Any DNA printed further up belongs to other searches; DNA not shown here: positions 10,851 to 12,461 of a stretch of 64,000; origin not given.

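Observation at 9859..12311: Divergent pair: cNMP-binding protein with an unassigned N-terminal domain facing a response-regulator/cyclase fusion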

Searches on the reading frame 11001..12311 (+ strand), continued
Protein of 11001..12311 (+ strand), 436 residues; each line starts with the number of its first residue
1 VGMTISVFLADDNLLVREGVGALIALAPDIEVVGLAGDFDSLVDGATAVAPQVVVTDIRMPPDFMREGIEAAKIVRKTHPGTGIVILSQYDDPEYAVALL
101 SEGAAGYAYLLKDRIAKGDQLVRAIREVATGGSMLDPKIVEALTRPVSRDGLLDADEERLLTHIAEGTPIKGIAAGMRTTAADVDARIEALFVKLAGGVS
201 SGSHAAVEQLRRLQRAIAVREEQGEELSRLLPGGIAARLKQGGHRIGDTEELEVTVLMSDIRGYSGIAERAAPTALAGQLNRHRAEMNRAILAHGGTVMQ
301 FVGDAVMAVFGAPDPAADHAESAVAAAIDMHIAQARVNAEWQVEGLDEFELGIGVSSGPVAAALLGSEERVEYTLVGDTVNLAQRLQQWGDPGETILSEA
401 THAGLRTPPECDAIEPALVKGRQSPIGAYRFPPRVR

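Call 79: find_homologous_proteins(query=window:11001-12311:+, max_evalue=1e-30)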
Query window:11001-12311:+ (436 aa): 7074 proteins with E <= 1e-30 among 8000 candidates; the best 120 are listed.
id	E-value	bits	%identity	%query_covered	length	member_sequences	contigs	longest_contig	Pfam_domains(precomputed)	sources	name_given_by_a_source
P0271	3.8e-269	910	98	100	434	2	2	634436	PF00211.26,PF00072.31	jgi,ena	jgi:class 3 adenylate cyclase/ActR/RegA family two-component response regulator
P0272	5.4e-243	824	88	100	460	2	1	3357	PF00211.26,PF00072.31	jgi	jgi:adenylate cyclase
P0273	4.1e-242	821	88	100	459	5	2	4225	PF00211.26,PF00072.31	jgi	jgi:adenylate cyclase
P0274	1.4e-241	820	88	99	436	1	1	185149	PF00211.26,PF00072.31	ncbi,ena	-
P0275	7.8e-237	804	87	99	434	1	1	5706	PF00211.26,PF00072.31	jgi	-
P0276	2.8e-236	802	87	99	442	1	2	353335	PF00211.26,PF00072.31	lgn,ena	-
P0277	2.8e-236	802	87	99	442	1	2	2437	PF00211.26,PF00072.31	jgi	-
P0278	4.7e-236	801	87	99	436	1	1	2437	PF00211.26,PF00072.31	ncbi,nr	ncbi:MAG: response regulator [Acidimicrobiia bacterium]|nr:response regulator [Acidimicrobiia bacter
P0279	3.1e-235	799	87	99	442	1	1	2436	PF00211.26,PF00072.31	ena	-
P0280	5.1e-235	798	86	99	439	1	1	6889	PF00211.26,PF00072.31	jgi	jgi:class 3 adenylate cyclase/DNA-binding NarL/FixJ family response regulator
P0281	7.9e-235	797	86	100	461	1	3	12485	PF00211.26,PF00072.31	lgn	-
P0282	8.9e-235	797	87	99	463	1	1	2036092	PF00211.26,PF00072.31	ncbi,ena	-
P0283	7.9e-232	788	86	99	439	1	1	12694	PF00211.26,PF00072.31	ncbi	-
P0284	9.2e-222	754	81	99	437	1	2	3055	PF00211.26,PF00072.31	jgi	jgi:adenylate cyclase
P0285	2.2e-220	750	80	100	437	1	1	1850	PF00211.26,PF00072.31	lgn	-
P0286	2.2e-217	740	81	99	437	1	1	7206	PF00211.26,PF00072.31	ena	-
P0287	3.6e-215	733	78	99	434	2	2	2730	PF00211.26,PF00072.31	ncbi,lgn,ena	-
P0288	3.8e-214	729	78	99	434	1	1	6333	PF00211.26,PF00072.31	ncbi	-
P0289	1.1e-212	725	78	100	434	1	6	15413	PF00211.26,PF00072.31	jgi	jgi:adenylate cyclase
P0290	2.6e-212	723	78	99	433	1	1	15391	PF00211.26,PF00072.31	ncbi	-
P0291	4.5e-212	723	78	99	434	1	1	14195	PF00211.26,PF00072.31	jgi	jgi:class 3 adenylate cyclase/DNA-binding NarL/FixJ family response regulator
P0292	2.4e-211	720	77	99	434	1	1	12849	PF00211.26,PF00072.31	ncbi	-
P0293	3.1e-211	720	78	99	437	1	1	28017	PF00211.26,PF00072.31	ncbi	-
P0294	4.2e-211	719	78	99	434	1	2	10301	PF00211.26,PF00072.31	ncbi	-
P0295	9.8e-211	718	77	99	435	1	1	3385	PF00211.26,PF00072.31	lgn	-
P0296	1.8e-210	717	78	99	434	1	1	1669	PF00211.26,PF00072.31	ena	-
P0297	2.0e-210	717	78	100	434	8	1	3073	PF00211.26,PF00072.31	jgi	jgi:class 3 adenylate cyclase/DNA-binding NarL/FixJ family response regulator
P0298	2.3e-210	717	78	99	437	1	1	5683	PF00211.26,PF00072.31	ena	-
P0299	1.1e-209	715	76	100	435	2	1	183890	PF00211.26,PF00072.31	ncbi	ncbi:MAG TPA: adenylate/guanylate cyclase domain-containing protein [Acidimicrobiia bacterium]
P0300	1.8e-209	714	76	99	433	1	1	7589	PF00211.26,PF00072.31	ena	-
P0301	1.9e-209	714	78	99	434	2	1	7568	PF00211.26,PF00072.31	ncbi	-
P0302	3.1e-209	713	77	99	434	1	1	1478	PF00211.26,PF00072.31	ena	-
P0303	4.3e-209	713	77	99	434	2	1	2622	PF00211.26,PF00072.31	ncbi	-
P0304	7.6e-209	712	77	99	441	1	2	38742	PF00211.26,PF00072.31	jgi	jgi:class 3 adenylate cyclase/DNA-binding NarL/FixJ family response regulator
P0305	1.0e-208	711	77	99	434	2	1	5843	PF00211.26,PF00072.31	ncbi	-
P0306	1.3e-208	711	78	99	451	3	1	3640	PF00211.26,PF00072.31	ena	-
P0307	2.3e-208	710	76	99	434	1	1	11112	PF00211.26,PF00072.31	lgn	-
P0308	4.2e-208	709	77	99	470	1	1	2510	PF00211.26,PF00072.31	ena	-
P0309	8.8e-208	708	76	99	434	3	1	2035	PF00211.26,PF00072.31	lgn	-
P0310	1.2e-207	708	76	99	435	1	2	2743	PF00211.26,PF00072.31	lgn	-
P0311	1.3e-207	708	75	100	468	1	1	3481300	PF00211.26,PF00072.31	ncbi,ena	-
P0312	2.1e-207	707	76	100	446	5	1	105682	PF00211.26,PF00072.31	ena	-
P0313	2.8e-207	707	75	100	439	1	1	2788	PF00211.26,PF00072.31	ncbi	-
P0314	7.5e-207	705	76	100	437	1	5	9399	PF00211.26,PF00072.31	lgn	-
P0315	1.3e-206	705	75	99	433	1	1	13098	PF00211.26,PF00072.31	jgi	jgi:class 3 adenylate cyclase/DNA-binding NarL/FixJ family response regulator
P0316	1.1e-205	701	76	99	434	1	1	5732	PF00211.26,PF00072.31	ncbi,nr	ncbi:MAG: response regulator [Acidimicrobiia bacterium]|nr:response regulator [Acidimicrobiia bacter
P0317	1.9e-205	701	76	99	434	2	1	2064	PF00211.26,PF00072.31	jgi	jgi:class 3 adenylate cyclase/ActR/RegA family two-component response regulator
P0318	2.4e-205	700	76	99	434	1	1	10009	PF00211.26,PF00072.31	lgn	-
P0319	4.7e-205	699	76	100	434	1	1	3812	PF00211.26,PF00072.31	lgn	-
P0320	5.0e-205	699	76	99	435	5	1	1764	PF00211.26,PF00072.31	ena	-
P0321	5.8e-205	699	75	99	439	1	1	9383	PF00211.26,PF00072.31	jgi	jgi:class 3 adenylate cyclase/ActR/RegA family two-component response regulator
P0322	7.6e-205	699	76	99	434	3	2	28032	PF00211.26,PF00072.31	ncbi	-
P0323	8.5e-205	699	76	99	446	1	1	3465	PF00211.26,PF00072.31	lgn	-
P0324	1.8e-204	697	75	100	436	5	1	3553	PF00211.26,PF00072.31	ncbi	-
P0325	3.0e-204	697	75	99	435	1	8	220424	PF00211.26,PF00072.31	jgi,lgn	jgi:class 3 adenylate cyclase/FixJ family two-component response regulator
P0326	4.6e-204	696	75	99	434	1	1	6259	PF00211.26,PF00072.31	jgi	jgi:class 3 adenylate cyclase/FixJ family two-component response regulator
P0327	6.9e-204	696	76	100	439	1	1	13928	PF00211.26,PF00072.31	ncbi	-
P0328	1.0e-203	695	74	99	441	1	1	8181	PF00211.26,PF00072.31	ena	-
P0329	1.0e-203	695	76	99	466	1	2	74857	PF00211.26,PF00072.31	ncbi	-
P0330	1.4e-203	695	75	99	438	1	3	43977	PF00211.26,PF00072.31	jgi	jgi:adenylate cyclase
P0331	1.4e-203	695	76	99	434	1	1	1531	PF00211.26,PF00072.31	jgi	-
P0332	1.7e-203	694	76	99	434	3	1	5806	PF00211.26,PF00072.31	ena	-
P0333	2.8e-203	694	76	99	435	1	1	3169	PF00211.26,PF00072.31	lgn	-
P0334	3.0e-203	693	75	99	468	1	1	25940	PF00211.26,PF00072.31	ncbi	-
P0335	4.5e-203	693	74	100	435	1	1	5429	PF00211.26,PF00072.31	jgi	jgi:class 3 adenylate cyclase/ActR/RegA family two-component response regulator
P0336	6.1e-203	692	75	99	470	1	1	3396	PF00211.26,PF00072.31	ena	-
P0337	6.0e-202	689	75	99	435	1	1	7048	PF00211.26,PF00072.31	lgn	-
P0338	4.3e-201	686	75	99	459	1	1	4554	PF00211.26,PF00072.31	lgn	-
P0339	1.8e-200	684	75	99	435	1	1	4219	PF00211.26,PF00072.31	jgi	jgi:class 3 adenylate cyclase/ActR/RegA family two-component response regulator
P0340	2.4e-200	684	74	99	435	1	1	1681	PF00211.26,PF00072.31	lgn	-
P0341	4.0e-200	683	74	100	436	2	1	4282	PF00211.26,PF00072.31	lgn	-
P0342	5.3e-200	683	75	99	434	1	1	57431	PF00211.26,PF00072.31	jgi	-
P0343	5.6e-200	683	74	99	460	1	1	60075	PF00211.26,PF00072.31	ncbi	-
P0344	9.5e-200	682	73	99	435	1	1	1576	PF00211.26,PF00072.31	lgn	-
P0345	1.2e-199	682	74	99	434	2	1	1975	PF00211.26,PF00072.31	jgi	jgi:adenylate cyclase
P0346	2.2e-199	681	74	99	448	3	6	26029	PF00211.26,PF00072.31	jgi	jgi:adenylate cyclase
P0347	5.0e-199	680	74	100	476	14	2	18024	PF00211.26,PF00072.31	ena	-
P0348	5.3e-199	679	74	99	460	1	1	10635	PF00211.26,PF00072.31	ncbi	-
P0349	7.5e-199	679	73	99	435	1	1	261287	PF00211.26,PF00072.31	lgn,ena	-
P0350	8.4e-199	679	74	99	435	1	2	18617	PF00211.26,PF00072.31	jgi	-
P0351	9.0e-199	679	75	99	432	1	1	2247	PF00211.26,PF00072.31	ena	-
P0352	1.0e-198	679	75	99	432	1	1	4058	PF00211.26,PF00072.31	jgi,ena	-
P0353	1.1e-198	678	73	99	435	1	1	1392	PF00211.26,PF00072.31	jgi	jgi:class 3 adenylate cyclase/DNA-binding NarL/FixJ family response regulator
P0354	1.3e-198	678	74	99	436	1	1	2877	PF00211.26,PF00072.31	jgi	jgi:adenylate cyclase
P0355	3.3e-198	677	74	99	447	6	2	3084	PF00211.26,PF00072.31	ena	-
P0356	4.2e-198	677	74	100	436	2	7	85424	PF00211.26,PF00072.31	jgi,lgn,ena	-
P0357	6.0e-198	676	74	99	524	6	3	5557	PF00211.26,PF00072.31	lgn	-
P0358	1.1e-197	675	72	99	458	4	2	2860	PF00211.26,PF00072.31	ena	-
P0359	1.2e-197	675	74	99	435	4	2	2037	PF00211.26,PF00072.31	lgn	-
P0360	1.2e-197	675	73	99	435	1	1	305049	PF00211.26,PF00072.31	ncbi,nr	ncbi:MAG TPA: adenylate/guanylate cyclase domain-containing protein [Acidimicrobiales bacterium]|nr:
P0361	1.6e-197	675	73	99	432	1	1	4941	PF00211.26,PF00072.31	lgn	-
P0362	3.3e-197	674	72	100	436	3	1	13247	PF00211.26,PF00072.31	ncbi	ncbi:MAG: adenylate/guanylate cyclase domain-containing protein [Acidimicrobiia bacterium]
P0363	4.7e-197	673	72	99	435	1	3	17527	PF00211.26,PF00072.31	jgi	jgi:adenylate cyclase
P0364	5.3e-197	673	72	99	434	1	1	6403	PF00211.26,PF00072.31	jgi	jgi:class 3 adenylate cyclase/DNA-binding NarL/FixJ family response regulator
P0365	5.6e-197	673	73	99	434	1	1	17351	PF00211.26,PF00072.31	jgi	jgi:class 3 adenylate cyclase/ActR/RegA family two-component response regulator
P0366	7.5e-197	672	72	99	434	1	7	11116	PF00211.26,PF00072.31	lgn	-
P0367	1.4e-196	671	74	99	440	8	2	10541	PF00211.26,PF00072.31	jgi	jgi:class 3 adenylate cyclase/ActR/RegA family two-component response regulator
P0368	1.5e-196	671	73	99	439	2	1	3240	PF00211.26,PF00072.31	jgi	jgi:class 3 adenylate cyclase/ActR/RegA family two-component response regulator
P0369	2.0e-196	671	73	99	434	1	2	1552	PF00211.26,PF00072.31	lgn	-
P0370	2.5e-196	671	71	99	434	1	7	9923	PF00211.26,PF00072.31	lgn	-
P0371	3.3e-196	670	73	99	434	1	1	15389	PF00211.26,PF00072.31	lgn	-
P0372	4.8e-196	670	-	-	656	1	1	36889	PF00211.26,PF00072.31,PF07071.18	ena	-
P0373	5.0e-196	670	72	99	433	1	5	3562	PF00211.26,PF00072.31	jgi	jgi:class 3 adenylate cyclase/DNA-binding NarL/FixJ family response regulator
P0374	7.6e-196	669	73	99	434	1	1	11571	PF00211.26,PF00072.31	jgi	-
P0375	7.8e-196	669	73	99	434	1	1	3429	PF00211.26,PF00072.31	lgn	-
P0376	7.9e-196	669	72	99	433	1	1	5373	PF00211.26,PF00072.31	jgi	jgi:class 3 adenylate cyclase/DNA-binding NarL/FixJ family response regulator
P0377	1.7e-195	668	73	99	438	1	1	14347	PF00211.26,PF00072.31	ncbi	-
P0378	2.2e-195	668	72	99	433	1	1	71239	PF00211.26,PF00072.31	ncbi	ncbi:MAG TPA: adenylate/guanylate cyclase domain-containing protein [Acidimicrobiia bacterium]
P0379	2.3e-195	667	72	99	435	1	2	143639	PF00211.26,PF00072.31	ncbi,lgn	-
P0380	3.2e-195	667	73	99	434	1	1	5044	PF00211.26,PF00072.31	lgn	-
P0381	4.1e-195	667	70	100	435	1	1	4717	PF00211.26,PF00072.31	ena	-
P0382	4.1e-195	667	72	99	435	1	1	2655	PF00211.26,PF00072.31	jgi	jgi:class 3 adenylate cyclase/DNA-binding NarL/FixJ family response regulator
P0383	4.3e-195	667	72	99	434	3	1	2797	PF00211.26,PF00072.31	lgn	-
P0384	4.3e-195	667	72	99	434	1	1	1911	PF00211.26,PF00072.31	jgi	jgi:adenylate cyclase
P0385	4.4e-195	667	72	99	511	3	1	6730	PF00211.26,PF00072.31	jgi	jgi:class 3 adenylate cyclase/ActR/RegA family two-component response regulator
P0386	4.5e-195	667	71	100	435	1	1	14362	PF00211.26,PF00072.31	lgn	-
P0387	6.8e-195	666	71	100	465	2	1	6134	PF00211.26,PF00072.31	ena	-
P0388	9.3e-195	665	73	99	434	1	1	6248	PF00211.26,PF00072.31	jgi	jgi:class 3 adenylate cyclase/DNA-binding NarL/FixJ family response regulator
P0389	1.4e-194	665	72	99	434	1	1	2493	PF00211.26,PF00072.31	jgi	-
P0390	1.5e-194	665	72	99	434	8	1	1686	PF00211.26,PF00072.31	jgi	jgi:class 3 adenylate cyclase/DNA-binding NarL/FixJ family response regulator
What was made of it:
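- The cyclase is under two-component control and is 70-88% identical across its 120 closest database relatives (call 79).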

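Call 80: find_encoding_contigs(protein=P0282, flank=7000, max_places=1)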
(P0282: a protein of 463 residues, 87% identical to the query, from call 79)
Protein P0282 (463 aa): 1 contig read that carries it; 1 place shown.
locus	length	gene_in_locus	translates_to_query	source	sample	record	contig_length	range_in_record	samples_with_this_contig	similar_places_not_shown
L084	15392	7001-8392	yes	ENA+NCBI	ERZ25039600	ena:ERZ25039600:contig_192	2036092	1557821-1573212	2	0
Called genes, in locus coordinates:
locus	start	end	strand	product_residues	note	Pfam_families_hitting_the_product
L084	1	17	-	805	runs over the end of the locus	PF12704:MacB_PCD (faint), PF02687:FtsX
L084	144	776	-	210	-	PF00005:ABC_tran, PF13304:AAA_21 (faint)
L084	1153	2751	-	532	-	PF07730:HisKA_3, PF02518:HATPase_c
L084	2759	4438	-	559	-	PF02687:FtsX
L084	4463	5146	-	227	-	-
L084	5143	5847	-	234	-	PF02463:SMC_N (faint), PF00005:ABC_tran, PF13304:AAA_21 (faint)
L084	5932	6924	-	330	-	PF00027:cNMP_binding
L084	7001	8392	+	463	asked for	PF00072:Response_reg, PF00211:Guanylate_cyc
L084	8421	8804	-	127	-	PF00072:Response_reg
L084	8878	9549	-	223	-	PF00072:Response_reg, PF00196:GerE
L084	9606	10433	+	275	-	PF12706:Lactamase_B_2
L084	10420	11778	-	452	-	PF00672:HAMP (weak), PF00512:HisKA, PF02518:HATPase_c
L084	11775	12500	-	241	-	PF00072:Response_reg, PF00486:Trans_reg_C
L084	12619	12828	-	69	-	-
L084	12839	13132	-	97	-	PF12837:Fer4_6 (faint), PF12838:Fer4_7 (weak)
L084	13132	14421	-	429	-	PF00070:Pyr_redox (faint), PF00890:FAD_binding_2 (faint), PF01134:GIDA, PF01266:DAO (faint), PF04820:Trp_halogenase (faint), PF07992:Pyr_redox_2 (weak), PF12831:FAD_oxidored, PF01134:GIDA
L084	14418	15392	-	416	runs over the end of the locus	PF01558:POR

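Call 81: find_encoding_contigs(protein=P0349, flank=7000, max_places=1)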
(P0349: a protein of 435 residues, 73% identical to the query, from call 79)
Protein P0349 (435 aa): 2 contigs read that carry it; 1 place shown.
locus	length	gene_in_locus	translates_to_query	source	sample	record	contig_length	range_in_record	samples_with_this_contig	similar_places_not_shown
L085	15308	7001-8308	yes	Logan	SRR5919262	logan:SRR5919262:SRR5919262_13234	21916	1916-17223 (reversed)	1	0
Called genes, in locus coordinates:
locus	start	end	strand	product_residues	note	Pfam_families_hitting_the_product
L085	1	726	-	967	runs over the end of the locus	PF00675:Peptidase_M16, PF05193:Peptidase_M16_C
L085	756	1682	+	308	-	PF09995:MPAB_Lcp_cat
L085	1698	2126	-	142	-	PF10604:Polyketide_cyc2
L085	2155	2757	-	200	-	PF02190:LON_substr_bdg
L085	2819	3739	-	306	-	PF00892:EamA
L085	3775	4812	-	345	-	PF04909:Amidohydro_2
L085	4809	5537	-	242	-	PF03737:RraA-like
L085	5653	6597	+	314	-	-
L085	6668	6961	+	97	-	-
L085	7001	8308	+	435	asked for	PF00072:Response_reg, PF00211:Guanylate_cyc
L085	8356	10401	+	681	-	PF07730:HisKA_3, PF13581:HATPase_c_2 (faint), PF02518:HATPase_c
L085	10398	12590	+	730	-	PF07730:HisKA_3 (weak), PF02518:HATPase_c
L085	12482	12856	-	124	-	PF00072:Response_reg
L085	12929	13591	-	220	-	PF00072:Response_reg, PF00196:GerE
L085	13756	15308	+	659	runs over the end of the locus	PF00211:Guanylate_cyc, PF00515:TPR_1 (faint), PF07719:TPR_2 (faint), PF13414:TPR_11 (faint), PF13431:TPR_17 (faint), PF13432:TPR_16 (faint)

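Call 82: find_encoding_contigs(protein=P0360, flank=7000, max_places=1)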
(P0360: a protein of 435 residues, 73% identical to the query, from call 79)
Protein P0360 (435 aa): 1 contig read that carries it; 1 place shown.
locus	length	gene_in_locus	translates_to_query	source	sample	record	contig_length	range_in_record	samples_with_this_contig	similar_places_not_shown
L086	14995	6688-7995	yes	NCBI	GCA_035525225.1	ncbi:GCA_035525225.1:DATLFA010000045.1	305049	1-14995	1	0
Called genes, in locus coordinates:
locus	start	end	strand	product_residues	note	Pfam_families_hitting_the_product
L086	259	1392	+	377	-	PF04909:Amidohydro_2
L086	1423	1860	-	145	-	PF06150:ChaB, PF07498:Rho_N (weak)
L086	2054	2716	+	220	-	PF13532:2OG-FeII_Oxy_2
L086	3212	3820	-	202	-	PF20730:YetF_N (weak), PF04239:DUF421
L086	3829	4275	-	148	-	PF05239:PRC (weak)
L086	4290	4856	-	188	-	PF05239:PRC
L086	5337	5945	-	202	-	PF02687:FtsX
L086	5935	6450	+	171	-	PF07992:Pyr_redox_2 (weak)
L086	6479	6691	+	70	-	-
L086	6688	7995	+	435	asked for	PF00072:Response_reg, PF00211:Guanylate_cyc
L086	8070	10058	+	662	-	PF07730:HisKA_3, PF02518:HATPase_c (weak)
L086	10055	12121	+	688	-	PF01590:GAF (faint), PF07730:HisKA_3 (weak), PF13581:HATPase_c_2 (weak), PF02518:HATPase_c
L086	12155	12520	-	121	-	PF00072:Response_reg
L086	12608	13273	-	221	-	PF00072:Response_reg, PF00196:GerE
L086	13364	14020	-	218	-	-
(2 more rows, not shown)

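Call 83: find_encoding_contigs(protein=P0325, flank=7000, max_places=1)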
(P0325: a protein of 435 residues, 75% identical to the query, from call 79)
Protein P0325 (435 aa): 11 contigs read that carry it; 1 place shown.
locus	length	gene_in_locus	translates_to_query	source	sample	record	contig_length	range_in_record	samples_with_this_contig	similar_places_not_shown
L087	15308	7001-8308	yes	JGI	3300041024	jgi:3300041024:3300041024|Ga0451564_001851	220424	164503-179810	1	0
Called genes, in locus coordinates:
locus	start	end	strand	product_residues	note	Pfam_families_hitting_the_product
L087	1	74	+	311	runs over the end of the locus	-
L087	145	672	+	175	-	PF00528:BPD_transp_1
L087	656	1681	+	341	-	PF00005:ABC_tran, PF13304:AAA_21 (weak), PF08402:TOBE_2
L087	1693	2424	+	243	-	-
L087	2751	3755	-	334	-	PF04055:Radical_SAM, PF06463:Mob_synth_C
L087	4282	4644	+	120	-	PF13848:Thioredoxin_6 (weak), PF00085:Thioredoxin, PF13728:TraF (weak), PF13098:Thioredoxin_2 (weak), PF13905:Thioredoxin_8 (faint), PF04756:OST3_OST6 (weak)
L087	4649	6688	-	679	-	PF00582:Usp, PF03109:ABC1, PF01636:APH (weak), PF27536:UbiB_helical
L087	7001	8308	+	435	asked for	PF00072:Response_reg, PF00211:Guanylate_cyc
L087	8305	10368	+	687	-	PF13581:HATPase_c_2 (faint), PF07730:HisKA_3 (weak), PF02518:HATPase_c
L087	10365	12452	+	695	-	PF07730:HisKA_3, PF02518:HATPase_c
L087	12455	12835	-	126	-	PF00072:Response_reg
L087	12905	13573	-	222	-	PF00072:Response_reg, PF00196:GerE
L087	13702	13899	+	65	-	-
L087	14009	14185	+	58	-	-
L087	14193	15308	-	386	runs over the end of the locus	PF04519:Bactofilin (faint)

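Call 85: find_related_loci(query=A5, collection=metagenome_contigs, flank=6000)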
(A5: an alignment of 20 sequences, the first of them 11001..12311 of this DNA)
Query A5 (436 aa) in metagenome_contigs; peptide patterns used: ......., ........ (x = any residue, [..] = any of these).
600 stretches matched a pattern (row limit reached: there are more); 563 encode a relative of the query (tblastn E <= 1e-3); the best 80 are kept; 80 distinct loci.
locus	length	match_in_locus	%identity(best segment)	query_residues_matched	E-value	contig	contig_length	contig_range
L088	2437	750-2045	87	3-434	0e+0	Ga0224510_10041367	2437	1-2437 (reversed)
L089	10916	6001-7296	73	3-434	0e+0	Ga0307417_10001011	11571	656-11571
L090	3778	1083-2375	66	3-432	0e+0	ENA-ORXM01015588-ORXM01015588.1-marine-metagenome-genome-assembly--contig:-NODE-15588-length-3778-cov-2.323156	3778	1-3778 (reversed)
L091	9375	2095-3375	66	4-430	3e-180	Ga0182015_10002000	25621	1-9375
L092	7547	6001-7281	68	5-431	2e-180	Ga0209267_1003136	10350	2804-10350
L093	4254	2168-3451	67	5-432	0e+0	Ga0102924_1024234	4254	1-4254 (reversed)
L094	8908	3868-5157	67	2-431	8e-179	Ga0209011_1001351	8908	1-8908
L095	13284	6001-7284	65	4-431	3e-178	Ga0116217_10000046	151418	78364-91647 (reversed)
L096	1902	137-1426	63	5-434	0e+0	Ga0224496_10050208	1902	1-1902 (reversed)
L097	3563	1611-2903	66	2-432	0e+0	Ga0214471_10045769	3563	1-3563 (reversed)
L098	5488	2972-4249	67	5-431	3e-180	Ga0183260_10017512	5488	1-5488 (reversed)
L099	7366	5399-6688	67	2-431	3e-176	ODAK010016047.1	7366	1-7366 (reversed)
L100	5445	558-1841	67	2-429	4e-178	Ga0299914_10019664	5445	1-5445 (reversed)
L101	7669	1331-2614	66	4-431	3e-174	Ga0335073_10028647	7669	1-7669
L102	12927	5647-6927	64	5-431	1e-173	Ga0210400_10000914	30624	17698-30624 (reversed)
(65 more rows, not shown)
